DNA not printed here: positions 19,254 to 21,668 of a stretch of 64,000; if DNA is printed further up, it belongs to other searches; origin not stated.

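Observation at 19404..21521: GHKL ATPase head fused to tandem Ig-like (Big_2-type) domains in an apparently cytoplasmic protein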

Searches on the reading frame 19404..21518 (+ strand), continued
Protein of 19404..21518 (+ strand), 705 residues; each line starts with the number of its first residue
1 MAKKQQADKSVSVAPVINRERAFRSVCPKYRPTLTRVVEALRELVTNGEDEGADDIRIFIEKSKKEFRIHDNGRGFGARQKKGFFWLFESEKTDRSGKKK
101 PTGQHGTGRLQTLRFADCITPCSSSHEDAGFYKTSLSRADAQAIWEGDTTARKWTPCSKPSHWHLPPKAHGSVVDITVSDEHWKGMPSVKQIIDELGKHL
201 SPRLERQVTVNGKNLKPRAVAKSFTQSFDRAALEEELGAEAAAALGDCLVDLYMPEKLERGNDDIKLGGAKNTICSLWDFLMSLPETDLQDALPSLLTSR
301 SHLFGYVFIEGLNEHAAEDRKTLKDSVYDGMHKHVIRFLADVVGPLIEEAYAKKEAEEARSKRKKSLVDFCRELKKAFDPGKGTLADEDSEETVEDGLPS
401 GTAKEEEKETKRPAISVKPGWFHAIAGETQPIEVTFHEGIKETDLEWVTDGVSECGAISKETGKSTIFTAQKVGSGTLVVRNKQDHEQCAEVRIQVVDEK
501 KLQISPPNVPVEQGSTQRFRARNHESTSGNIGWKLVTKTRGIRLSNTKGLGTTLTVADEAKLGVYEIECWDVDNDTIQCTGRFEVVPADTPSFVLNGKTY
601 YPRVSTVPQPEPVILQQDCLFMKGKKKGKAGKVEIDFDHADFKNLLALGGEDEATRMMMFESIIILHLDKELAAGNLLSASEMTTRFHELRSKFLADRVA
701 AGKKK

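Call 33: search_protein_families(library=pfam, proteins=[P0053, P0063, P0061, P0093, P0006, P0012, P0020, P0040], max_evalue=0.01)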
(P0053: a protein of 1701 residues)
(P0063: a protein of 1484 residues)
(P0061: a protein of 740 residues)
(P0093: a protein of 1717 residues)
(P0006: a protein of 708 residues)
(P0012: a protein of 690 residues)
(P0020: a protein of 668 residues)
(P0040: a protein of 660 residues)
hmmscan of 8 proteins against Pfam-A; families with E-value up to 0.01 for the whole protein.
P0053 (1701 aa): 5 families
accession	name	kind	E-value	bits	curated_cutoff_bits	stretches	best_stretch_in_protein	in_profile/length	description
PF02368.24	Big_2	-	2.1e-25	88.9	22.8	6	856-928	2-73/79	Bacterial Ig-like domain (group 2)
PF07679.22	I-set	-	1.1e-22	80.3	23.7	0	859-896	3-40/90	Immunoglobulin I-set domain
PF17766.7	fn3_6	-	1.5e-11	44.7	26.4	0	919-975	24-79/99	Fibronectin type-III domain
PF13927.12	Ig_3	-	3.8e-10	40.6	30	0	859-908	4-51/78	Immunoglobulin domain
PF25788.1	Ig_Rha78A_N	-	7e-05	23.5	27.4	1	1627-1691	19-90/105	Rha78A-like, N-terminal immunoglobulin domain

P0063 (1484 aa): 6 families
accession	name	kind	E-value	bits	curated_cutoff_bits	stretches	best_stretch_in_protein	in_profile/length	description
PF07679.22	I-set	-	1.8e-30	105.3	23.7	0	1328-1384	7-63/90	Immunoglobulin I-set domain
PF02368.24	Big_2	-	3.7e-20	72.1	22.8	2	118-173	2-58/79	Bacterial Ig-like domain (group 2)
PF13927.12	Ig_3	-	9.5e-15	55.3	30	0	1325-1382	5-77/78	Immunoglobulin domain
PF17766.7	fn3_6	-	5.8e-10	39.7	26.4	0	105-152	31-79/99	Fibronectin type-III domain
PF06832.18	BiPBP_C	-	6.4e-09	36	26.8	0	983-1037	23-78/90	Penicillin-Binding Protein C-terminus Family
PF22067.2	Cep192_D3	-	0.0011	19.4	27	0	972-1005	42-75/99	Cep192 domain 3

P0061 (740 aa): 8 families
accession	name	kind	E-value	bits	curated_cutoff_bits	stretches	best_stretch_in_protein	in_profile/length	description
PF02368.24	Big_2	-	3.7e-20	72.1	22.8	3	272-345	2-74/79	Bacterial Ig-like domain (group 2)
PF01380.27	SIS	-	3.6e-15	56.4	25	0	397-458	10-71/131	SIS domain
PF24822.1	DUF7712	-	1.2e-09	38.7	27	0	325-376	12-62/129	Family of unknown function (DUF7712)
PF17291.7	M60-like_N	-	1.8e-08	34.8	23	0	304-335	6-37/106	N-terminal domain of M60-like peptidases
PF07679.22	I-set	-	3.7e-08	33.8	23.7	0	19-51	5-37/90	Immunoglobulin I-set domain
PF25363.1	DUF7881_C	-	6e-06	26.6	27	0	407-474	12-78/125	Domain of unknown function (DUF7881) C-terminal domain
PF13927.12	Ig_3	-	1.9e-05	25.5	30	0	275-314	4-46/78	Immunoglobulin domain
PF10278.14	Med19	-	0.00085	19.8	25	0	591-631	49-89/178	Mediator of RNA pol II transcription subunit 19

P0093 (1717 aa): 12 families
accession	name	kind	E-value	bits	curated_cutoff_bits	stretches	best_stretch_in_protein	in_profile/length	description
PF13418.12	Kelch_4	-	3.4e-25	88.2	21.6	2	1495-1540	2-46/49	Galactose oxidase, central domain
PF07679.22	I-set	-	5.4e-23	81.3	23.7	0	1045-1080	3-38/90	Immunoglobulin I-set domain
PF24681.1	Kelch_KLHDC2_KLHL20_DRC7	-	8.7e-20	71.4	50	2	1403-1612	4-221/221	KLHDC2/KLHL20/DRC7 Kelch-repeats domain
PF13964.12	Kelch_6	-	7.5e-17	61.1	25.3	1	1545-1589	2-46/50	Kelch motif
PF02368.24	Big_2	-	3e-13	50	22.8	3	117-182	4-70/79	Bacterial Ig-like domain (group 2)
PF01344.31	Kelch_1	-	1.4e-12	47.3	20.1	1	1548-1589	4-45/46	Kelch motif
PF07250.17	Glyoxal_oxid_N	-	7.3e-10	38.9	37.5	0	1499-1568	71-140/243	Glyoxal oxidase N-terminus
PF13927.12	Ig_3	-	2.4e-08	34.8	30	0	1045-1116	4-70/78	Immunoglobulin domain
PF07646.21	Kelch_2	-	3.5e-08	33.5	21.3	0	1545-1588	1-46/48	Kelch motif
PF13415.12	Kelch_3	-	6.7e-07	29.8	22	1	1506-1552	2-47/48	Galactose oxidase, central domain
PF25210.1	Kelch_FKB95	-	0.0037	17.3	70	0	1613-1701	57-147/268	FKB95, Kelch-repeats domain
PF18755.6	RAMA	-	0.0047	17.3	35.2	0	1433-1474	28-73/107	Restriction Enzyme Adenine Methylase Associated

P0006 (708 aa): 1 family
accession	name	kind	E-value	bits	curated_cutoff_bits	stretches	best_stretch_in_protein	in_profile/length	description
PF13589.12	HATPase_c_3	-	4.3e-07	30.5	25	1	34-118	3-92/137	Histidine kinase-, DNA gyrase B-, and HSP90-like ATPase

P0012 (690 aa): 1 family
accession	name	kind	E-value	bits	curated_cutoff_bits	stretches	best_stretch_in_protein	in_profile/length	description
PF02518.31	HATPase_c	-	0.00051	20.9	26.4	1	26-101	4-73/111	Histidine kinase-, DNA gyrase B-, and HSP90-like ATPase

P0020 (668 aa): 2 families
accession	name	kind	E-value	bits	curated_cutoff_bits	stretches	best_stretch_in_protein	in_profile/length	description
PF13589.12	HATPase_c_3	-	2.2e-14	54.1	25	1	32-129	4-107/137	Histidine kinase-, DNA gyrase B-, and HSP90-like ATPase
PF02518.31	HATPase_c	-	0.00026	21.9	26.4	1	34-99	9-74/111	Histidine kinase-, DNA gyrase B-, and HSP90-like ATPase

P0040 (660 aa): 3 families
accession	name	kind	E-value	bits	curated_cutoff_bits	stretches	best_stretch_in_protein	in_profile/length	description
PF13589.12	HATPase_c_3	-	1.8e-08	34.9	25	1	43-124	7-98/137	Histidine kinase-, DNA gyrase B-, and HSP90-like ATPase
PF00627.37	UBA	-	0.0032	17.7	22.4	0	120-143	2-25/37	UBA/TS-N domain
PF22562.2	UBA_7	-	0.0057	17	27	0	122-145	3-26/48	UBA-like domain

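Call 37: find_homologous_proteins(query=A2, max_evalue=1e-10)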
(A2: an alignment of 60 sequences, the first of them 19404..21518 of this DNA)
Query A2 (60 sequences) (705 aa, profile of the alignment): 5 proteins with E <= 1e-10 among 8000 candidates.
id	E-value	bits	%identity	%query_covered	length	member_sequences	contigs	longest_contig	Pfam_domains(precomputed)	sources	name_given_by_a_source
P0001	1.0e-218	746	100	100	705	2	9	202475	PF02518.32,PF13589.13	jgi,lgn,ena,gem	jgi:hypothetical protein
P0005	5.0e-218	744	52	98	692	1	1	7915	PF13589.13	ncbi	-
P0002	3.3e-217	741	81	98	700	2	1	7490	PF02518.32,PF13589.13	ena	-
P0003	1.8e-216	738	79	100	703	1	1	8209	PF13589.13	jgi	jgi:hypothetical protein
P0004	5.9e-208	710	57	98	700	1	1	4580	PF13589.13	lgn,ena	-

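Call 42: find_related_loci(query=A1, collection=viral_contigs, flank=10000)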
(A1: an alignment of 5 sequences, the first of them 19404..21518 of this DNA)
Query A1 (705 aa) in viral_contigs; peptide patterns used: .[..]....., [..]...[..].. (x = any residue, [..] = any of these).
148 stretches matched a pattern, but none encodes a relative of the query by tblastn (E <= 1e-3).

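Call 43: find_related_loci(query=P0020, collection=viral_contigs, flank=10000)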
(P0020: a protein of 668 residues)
Query P0020 (668 aa) in viral_contigs; peptide patterns used: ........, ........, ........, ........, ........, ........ (x = any residue, [..] = any of these).
1 stretches matched a pattern, but none encodes a relative of the query by tblastn (E <= 1e-3).

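Call 44: find_encoding_contigs(protein=P0006, flank=10000, max_places=3)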
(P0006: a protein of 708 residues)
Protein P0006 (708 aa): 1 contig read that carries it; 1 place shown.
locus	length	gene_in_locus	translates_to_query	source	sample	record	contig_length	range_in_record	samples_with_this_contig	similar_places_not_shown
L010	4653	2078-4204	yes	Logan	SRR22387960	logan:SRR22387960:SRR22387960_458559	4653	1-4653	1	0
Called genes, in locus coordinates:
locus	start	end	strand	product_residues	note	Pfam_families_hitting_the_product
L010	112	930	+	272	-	-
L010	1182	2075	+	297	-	-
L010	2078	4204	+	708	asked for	PF13589:HATPase_c_3 (weak)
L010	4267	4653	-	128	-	?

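Call 45: find_encoding_contigs(protein=P0020, flank=10000, max_places=3)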
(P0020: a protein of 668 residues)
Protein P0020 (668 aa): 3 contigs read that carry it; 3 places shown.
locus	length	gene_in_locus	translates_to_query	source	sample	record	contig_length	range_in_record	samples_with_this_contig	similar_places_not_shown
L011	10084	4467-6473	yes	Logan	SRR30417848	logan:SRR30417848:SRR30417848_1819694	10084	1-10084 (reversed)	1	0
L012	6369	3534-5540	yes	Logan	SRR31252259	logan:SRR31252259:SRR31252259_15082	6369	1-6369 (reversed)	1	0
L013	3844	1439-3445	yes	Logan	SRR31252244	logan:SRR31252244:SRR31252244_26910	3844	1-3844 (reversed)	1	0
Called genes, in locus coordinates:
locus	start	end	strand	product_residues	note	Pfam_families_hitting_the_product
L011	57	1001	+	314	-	PF13177:DNA_pol3_delta2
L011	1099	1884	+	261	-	PF23914:TPR_CcmH_CycH (faint), PF14559:TPR_19, PF13432:TPR_16 (weak), PF13431:TPR_17 (weak), PF00515:TPR_1 (weak), PF07719:TPR_2 (weak), PF12895:ANAPC3 (weak), PF13414:TPR_11, +8 more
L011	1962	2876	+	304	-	PF00215:OMPdecase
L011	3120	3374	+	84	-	PF01541:GIY-YIG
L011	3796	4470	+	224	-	-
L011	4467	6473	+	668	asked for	PF13589:HATPase_c_3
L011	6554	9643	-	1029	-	-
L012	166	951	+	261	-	PF23914:TPR_CcmH_CycH (faint), PF14559:TPR_19, PF13432:TPR_16 (weak), PF13431:TPR_17 (weak), PF00515:TPR_1 (weak), PF07719:TPR_2 (weak), PF12895:ANAPC3 (weak), PF13414:TPR_11, +8 more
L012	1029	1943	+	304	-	PF00215:OMPdecase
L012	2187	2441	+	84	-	PF01541:GIY-YIG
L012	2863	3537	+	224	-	-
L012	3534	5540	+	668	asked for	PF13589:HATPase_c_3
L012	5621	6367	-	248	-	?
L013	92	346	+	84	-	PF01541:GIY-YIG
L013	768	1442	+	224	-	-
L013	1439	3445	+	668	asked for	PF13589:HATPase_c_3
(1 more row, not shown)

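Call 51: search_solved_structures(query=A4, max_evalue=1, show_alignments=3)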
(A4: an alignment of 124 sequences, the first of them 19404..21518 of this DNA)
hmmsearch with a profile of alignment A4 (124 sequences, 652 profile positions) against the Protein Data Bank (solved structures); distinct sequences matched with E-value up to 1: 506 (the best 60 are shown).
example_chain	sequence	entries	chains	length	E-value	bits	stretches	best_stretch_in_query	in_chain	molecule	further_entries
5ofa_B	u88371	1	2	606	1.6e-16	62.9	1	25-132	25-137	MORC family CW-type zinc finger protein 2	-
5of9_A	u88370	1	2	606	1.7e-16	62.8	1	25-132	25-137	MORC family CW-type zinc finger protein 2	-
9cdi_A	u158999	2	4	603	1.7e-16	62.8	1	25-132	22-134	ATPase MORC2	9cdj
9cdf_A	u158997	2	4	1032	2.5e-16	62.2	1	25-130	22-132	ATPase MORC2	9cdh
7z47_G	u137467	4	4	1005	4.4e-15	58.1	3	372-541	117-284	Surface protein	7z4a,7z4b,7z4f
5ofb_B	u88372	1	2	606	6.3e-15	57.6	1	25-132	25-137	MORC family CW-type zinc finger protein 2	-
9cdg_A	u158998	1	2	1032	1e-14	57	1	25-130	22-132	ATPase MORC2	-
5tth_B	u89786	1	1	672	1.5e-13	53.1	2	13-129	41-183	C-terminal Spytag fusion of R417A zebrafish TNF receptor-associated protein 1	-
4ivg_A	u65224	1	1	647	2.5e-13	52.4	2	13-129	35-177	TNF receptor-associated protein 1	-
4j0b_A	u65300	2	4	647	2.6e-13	52.3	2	13-129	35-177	TNF receptor-associated protein 1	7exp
5tvu_A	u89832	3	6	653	2.7e-13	52.2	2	13-129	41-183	TNF receptor-associated protein 1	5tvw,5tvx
5tth_A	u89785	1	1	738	5.1e-13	51.3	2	13-129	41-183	C-terminal SpyCatcher fusion of wildtype zebrafish TNF receptor-associated protein 1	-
6d14_A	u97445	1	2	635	7.4e-13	50.8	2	14-129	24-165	TNF receptor-associated protein 1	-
4ipe_A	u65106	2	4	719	1.1e-12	50.2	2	13-129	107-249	TNF receptor-associated protein 1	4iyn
9hcj_10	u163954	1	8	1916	8.4e-12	47.3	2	396-482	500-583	Nucleoporin 210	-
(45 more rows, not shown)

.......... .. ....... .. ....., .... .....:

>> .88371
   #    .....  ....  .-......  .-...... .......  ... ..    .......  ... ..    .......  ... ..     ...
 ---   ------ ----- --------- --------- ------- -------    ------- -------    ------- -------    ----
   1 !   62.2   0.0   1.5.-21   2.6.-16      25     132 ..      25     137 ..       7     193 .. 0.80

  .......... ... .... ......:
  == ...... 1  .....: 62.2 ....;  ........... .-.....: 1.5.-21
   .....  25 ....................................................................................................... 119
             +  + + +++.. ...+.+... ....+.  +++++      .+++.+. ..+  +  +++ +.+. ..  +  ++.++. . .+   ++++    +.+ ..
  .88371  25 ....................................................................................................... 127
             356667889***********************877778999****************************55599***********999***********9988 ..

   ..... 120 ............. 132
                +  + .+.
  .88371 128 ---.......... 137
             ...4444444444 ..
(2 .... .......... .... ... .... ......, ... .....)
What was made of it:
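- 19491..19928 (+): GHKL (Bergerat) ATP-binding domain, aa 30-175. The profile finds MORC2 at 1.6e-16, TRAP1 at 1.5e-13 and MutL/MLH1 at about 1e-10 (call 51).
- On MORC family: MORC2 is the top PDB profile hit at 1.6e-16 (call 51).
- On Big_2 (PF02368): The profile hits the SU10 tail protein at 4.4e-15 and Nup210 at 8e-12 (call 51).
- Closest known: Hsp90 family. Same: The head profile hits TRAP1 at 1.5e-13 (call 51).
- Closest known: MORC ATPases, eukaryotic MORC2/3 and prokaryotic MORC-like proteins. Same: This is the best sequence-profile match of the ATPase head: MORC2 at 1.6e-16 and MORC3 at 1.4e-10 (call 51).
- Closest known: MutL/MLH1 N-terminal domain. Same: Profile hits are about 1e-10 to 4e-11 (call 51).
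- The family profile finds MORC2 at 1.6e-16, TRAP1 at 1.5e-13 and MutL at about 1e-10 (call 51). The best sequence-profile hit of the ATPase head is MORC2 (call 51).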

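Call 53: search_protein_families(library=phrogs, proteins=[window:19404-21518:+, L001:498-1310:+, L001:5676-7913:+, L011:3796-4467:+, L011:6557-9643:-], max_evalue=0.01)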
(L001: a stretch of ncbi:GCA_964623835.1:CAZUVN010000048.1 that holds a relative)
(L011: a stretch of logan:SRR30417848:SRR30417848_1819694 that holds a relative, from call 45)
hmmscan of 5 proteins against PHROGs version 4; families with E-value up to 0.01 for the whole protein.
window:19404-21518:+ (705 aa): 1 family
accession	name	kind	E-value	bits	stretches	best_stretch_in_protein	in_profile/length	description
phrog_6203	-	unknown function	1.9e-09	37.7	1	38-222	27-210/644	-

L001:498-1310:+ (271 aa): 2 families
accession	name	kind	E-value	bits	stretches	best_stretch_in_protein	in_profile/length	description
phrog_1827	-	other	1.3e-05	25.6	1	79-161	49-128/202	ATP-dependent protease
phrog_5410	-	other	0.0018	18.5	1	75-153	48-123/323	ATP-dependent protease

L001:5676-7913:+ (746 aa): 3 families
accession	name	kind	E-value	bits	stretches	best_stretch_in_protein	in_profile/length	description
phrog_5156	-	unknown function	3.8e-64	218.1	1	129-742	75-695/824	-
phrog_7035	-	unknown function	1.2e-10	41.4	2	655-746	441-539/969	-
phrog_2666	-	head and packaging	3.5e-06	27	1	455-500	319-364/555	terminase large subunit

L011:3796-4467:+ (224 aa): 0 families

L011:6557-9643:- (1029 aa): 1 family
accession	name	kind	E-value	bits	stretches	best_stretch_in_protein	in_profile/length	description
phrog_21043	-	unknown function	0.0017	19.8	0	590-660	5-75/102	-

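Call 55: find_encoding_contigs(protein=P0012, flank=10000, max_places=3)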
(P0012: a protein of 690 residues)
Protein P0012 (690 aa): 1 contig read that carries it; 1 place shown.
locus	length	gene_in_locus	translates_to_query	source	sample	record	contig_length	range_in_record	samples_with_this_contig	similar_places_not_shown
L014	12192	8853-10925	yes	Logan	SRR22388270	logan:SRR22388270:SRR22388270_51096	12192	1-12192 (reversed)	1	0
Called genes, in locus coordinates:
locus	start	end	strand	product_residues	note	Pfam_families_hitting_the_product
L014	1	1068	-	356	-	?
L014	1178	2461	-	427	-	PF01943:Polysacc_synt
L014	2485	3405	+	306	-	PF02729:OTCace_N, PF00185:OTCace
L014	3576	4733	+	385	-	-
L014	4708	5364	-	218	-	PF00702:Hydrolase, PF12710:HAD, PF13419:HAD_2, PF13242:Hydrolase_like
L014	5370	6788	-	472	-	PF03448:MgtE_N, PF00571:CBS (faint), PF01769:MgtE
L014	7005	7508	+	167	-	-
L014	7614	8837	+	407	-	-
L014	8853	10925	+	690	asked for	-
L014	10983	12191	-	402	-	?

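Call 56: find_encoding_contigs(protein=P0040, flank=10000, max_places=3)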
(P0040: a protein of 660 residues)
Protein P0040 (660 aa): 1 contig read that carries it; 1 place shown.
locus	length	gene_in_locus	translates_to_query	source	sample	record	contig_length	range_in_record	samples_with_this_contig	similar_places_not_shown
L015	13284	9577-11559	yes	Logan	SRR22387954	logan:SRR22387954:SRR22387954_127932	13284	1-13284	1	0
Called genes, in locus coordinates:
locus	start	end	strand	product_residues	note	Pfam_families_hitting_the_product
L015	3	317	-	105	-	?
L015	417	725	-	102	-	-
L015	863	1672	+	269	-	-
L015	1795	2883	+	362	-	PF01098:FTSW_RODA_SPOVE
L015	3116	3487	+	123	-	-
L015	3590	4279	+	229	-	PF01386:Ribosomal_L25p, PF14693:Ribosomal_TL5_C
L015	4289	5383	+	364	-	PF11258:DUF3048, PF17479:DUF3048_C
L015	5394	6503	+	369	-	PF11258:DUF3048, PF17479:DUF3048_C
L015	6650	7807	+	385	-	-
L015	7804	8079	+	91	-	-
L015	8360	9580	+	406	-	-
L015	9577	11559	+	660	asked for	PF13589:HATPase_c_3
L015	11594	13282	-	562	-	?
